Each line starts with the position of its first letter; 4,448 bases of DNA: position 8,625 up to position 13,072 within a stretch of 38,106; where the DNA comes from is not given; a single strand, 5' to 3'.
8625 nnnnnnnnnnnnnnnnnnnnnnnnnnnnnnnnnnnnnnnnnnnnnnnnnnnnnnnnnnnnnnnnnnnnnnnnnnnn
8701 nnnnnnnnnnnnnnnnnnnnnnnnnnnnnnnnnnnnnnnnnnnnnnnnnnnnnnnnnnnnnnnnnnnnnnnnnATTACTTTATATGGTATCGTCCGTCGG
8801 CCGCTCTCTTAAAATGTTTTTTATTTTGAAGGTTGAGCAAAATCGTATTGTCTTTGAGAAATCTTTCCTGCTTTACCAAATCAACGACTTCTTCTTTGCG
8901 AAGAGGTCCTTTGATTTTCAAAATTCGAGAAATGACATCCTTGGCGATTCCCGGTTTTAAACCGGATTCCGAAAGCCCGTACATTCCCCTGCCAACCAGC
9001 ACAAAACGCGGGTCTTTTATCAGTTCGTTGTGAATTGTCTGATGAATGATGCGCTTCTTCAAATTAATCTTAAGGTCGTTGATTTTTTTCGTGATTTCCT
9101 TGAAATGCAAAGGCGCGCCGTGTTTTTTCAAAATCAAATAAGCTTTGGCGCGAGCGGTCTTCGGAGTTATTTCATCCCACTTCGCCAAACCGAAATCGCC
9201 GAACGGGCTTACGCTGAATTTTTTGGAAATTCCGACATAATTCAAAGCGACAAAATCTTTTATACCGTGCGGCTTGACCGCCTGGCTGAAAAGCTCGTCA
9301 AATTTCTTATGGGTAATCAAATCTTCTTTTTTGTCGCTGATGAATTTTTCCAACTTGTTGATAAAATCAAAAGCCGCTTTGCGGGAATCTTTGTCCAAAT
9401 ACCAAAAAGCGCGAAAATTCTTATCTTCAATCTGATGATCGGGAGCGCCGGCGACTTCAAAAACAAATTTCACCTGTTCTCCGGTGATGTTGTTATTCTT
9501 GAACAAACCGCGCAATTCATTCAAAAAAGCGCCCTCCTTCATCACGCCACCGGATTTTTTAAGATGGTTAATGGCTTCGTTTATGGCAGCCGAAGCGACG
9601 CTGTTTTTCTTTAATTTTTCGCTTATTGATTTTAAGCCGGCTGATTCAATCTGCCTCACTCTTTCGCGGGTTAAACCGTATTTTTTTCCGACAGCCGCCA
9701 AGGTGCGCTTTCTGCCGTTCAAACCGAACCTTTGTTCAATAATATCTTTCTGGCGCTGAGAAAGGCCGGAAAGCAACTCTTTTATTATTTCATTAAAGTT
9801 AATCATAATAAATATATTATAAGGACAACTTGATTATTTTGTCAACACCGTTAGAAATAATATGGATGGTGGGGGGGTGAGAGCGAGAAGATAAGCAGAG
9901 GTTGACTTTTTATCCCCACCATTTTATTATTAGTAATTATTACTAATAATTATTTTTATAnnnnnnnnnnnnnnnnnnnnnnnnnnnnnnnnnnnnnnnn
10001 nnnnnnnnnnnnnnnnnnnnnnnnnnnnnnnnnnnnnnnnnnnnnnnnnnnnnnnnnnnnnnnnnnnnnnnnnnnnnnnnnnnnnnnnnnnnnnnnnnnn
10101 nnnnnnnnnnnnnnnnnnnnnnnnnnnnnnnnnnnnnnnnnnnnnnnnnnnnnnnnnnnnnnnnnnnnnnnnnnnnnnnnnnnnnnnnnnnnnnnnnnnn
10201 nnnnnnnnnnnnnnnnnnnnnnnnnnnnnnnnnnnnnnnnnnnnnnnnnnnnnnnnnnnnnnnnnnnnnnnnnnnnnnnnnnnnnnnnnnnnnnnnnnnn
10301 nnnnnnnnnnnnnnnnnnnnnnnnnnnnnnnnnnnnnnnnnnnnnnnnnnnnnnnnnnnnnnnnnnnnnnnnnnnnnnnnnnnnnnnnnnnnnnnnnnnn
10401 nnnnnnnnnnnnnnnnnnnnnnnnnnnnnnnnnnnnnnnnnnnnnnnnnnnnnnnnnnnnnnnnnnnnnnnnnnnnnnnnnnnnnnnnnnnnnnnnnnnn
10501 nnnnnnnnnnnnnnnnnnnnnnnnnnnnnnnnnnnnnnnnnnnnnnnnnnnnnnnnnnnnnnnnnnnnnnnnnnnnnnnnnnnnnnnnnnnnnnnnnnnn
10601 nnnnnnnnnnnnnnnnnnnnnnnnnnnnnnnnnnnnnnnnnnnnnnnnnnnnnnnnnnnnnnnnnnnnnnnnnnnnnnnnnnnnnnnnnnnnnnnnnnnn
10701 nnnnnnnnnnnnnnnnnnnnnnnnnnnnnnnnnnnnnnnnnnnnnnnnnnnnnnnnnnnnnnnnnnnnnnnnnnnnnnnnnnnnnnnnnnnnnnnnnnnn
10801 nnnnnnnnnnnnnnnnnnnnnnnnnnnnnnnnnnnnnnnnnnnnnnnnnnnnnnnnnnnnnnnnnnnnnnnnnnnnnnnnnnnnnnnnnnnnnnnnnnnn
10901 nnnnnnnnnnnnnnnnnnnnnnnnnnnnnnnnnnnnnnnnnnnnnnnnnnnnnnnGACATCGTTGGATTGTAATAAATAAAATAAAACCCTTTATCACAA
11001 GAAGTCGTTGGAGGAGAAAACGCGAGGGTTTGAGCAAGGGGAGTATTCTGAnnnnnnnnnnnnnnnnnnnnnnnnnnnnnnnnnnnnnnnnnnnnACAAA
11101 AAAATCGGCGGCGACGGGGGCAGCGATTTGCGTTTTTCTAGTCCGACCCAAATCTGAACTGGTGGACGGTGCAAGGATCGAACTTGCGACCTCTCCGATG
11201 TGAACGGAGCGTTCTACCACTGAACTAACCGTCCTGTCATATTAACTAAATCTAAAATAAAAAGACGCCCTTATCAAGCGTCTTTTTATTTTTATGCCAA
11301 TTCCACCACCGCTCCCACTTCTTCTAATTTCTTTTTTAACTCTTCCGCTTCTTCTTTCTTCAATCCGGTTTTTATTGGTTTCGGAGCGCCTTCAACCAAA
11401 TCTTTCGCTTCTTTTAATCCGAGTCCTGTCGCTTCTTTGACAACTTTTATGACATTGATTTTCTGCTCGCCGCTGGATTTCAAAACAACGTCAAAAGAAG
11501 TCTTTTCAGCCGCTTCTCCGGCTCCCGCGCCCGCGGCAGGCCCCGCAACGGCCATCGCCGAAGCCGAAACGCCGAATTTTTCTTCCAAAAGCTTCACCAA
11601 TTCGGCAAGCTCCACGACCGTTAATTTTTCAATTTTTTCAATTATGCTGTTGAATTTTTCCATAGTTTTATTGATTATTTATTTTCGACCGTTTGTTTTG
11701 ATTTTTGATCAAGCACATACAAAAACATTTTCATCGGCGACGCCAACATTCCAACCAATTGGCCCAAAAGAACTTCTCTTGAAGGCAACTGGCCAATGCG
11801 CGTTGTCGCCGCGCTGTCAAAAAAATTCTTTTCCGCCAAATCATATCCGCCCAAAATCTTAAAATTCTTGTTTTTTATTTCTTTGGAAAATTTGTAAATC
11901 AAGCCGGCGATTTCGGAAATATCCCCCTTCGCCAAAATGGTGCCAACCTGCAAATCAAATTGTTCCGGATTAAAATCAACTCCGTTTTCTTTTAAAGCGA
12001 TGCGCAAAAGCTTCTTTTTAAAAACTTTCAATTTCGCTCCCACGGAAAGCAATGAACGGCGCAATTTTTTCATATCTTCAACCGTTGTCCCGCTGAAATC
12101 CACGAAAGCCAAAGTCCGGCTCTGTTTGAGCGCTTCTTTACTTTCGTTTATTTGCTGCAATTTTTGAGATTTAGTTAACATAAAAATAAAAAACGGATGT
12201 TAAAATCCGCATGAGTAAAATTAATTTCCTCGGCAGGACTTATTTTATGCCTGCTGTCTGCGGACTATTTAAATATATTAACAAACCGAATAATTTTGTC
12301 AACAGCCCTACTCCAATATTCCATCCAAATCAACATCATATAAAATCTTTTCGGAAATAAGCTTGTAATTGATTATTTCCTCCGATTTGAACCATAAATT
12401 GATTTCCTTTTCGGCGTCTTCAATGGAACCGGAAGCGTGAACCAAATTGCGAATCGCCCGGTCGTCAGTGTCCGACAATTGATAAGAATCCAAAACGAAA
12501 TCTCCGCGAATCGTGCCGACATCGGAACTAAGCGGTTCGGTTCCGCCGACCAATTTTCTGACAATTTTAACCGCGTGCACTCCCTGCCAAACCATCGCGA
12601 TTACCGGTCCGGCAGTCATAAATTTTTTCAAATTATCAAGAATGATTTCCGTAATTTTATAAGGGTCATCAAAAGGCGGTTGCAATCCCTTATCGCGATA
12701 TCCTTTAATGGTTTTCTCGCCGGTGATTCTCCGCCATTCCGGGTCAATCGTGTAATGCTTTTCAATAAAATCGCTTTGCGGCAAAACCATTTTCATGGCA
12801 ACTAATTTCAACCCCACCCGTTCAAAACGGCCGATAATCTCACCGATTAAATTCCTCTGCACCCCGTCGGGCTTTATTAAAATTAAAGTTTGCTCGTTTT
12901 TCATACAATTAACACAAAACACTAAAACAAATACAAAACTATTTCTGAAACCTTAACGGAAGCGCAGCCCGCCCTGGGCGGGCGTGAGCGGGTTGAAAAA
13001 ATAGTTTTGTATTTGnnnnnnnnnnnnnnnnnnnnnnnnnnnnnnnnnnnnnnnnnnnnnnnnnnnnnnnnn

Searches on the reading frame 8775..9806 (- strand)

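Call 23: search_protein_families(library=pfam, proteins=[window:8775-9806:-], max_evalue=0.01)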
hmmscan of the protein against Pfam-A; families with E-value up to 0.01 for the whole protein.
window:8775-9806:- (343 aa): 3 families
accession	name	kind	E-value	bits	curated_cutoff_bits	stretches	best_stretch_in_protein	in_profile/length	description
PF04545.22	Sigma70_r4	-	1.2e-14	54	24.1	1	11-61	1-48/50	Sigma-70, region 4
PF05066.19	HARE-HTH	-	3.7e-09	37.3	25.9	1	221-280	6-70/71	HB1, ASXL, restriction endonuclease HTH domain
PF08339.15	RTX_C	-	0.002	18.7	30.2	0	20-85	50-113/132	RTX C-terminal domain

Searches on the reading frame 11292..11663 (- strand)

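Call 23: search_protein_families(library=pfam, proteins=[window:11292-11663:-], max_evalue=0.01)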
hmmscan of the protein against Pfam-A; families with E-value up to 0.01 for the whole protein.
window:11292-11663:- (123 aa): 2 families
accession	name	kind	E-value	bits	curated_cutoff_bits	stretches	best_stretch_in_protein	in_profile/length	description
PF00542.24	Ribosomal_L12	-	7.5e-30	103.5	25.9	1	57-122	1-66/67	Ribosomal protein L7/L12 C-terminal domain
PF16320.10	Ribosomal_L12_N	-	3.3e-17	62.3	25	1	5-50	3-47/48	Ribosomal protein L7/L12 dimerisation domain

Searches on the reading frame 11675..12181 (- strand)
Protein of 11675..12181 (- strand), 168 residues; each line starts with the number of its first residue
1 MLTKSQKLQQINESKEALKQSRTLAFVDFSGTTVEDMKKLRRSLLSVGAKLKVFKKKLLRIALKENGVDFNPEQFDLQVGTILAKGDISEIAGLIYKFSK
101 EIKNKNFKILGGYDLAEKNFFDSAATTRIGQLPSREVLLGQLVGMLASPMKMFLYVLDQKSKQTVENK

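Call 23: search_protein_families(library=pfam, proteins=[window:11675-12181:-], max_evalue=0.01)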
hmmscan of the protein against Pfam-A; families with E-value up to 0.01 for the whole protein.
window:11675-12181:- (168 aa): 1 family
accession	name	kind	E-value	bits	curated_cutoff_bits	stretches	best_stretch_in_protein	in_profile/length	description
PF00466.25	Ribosomal_L10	-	3.5e-18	66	22.8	1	3-100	2-100/100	Ribosomal protein L10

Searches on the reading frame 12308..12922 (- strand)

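Call 22: search_protein_families(library=pfam, proteins=[window:12308-12922:-], max_evalue=0.01)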
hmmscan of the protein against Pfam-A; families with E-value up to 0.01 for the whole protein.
window:12308-12922:- (204 aa): 2 families
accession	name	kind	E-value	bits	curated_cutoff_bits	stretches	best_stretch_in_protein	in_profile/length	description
PF00334.24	NDK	-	8.1e-40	136.3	27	2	96-183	58-135/135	Nucleoside diphosphate kinase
PF01701.23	PSI_PsaJ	-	0.005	17.7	22.4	1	96-118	2-24/37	Photosystem I reaction centre subunit IX / PsaJ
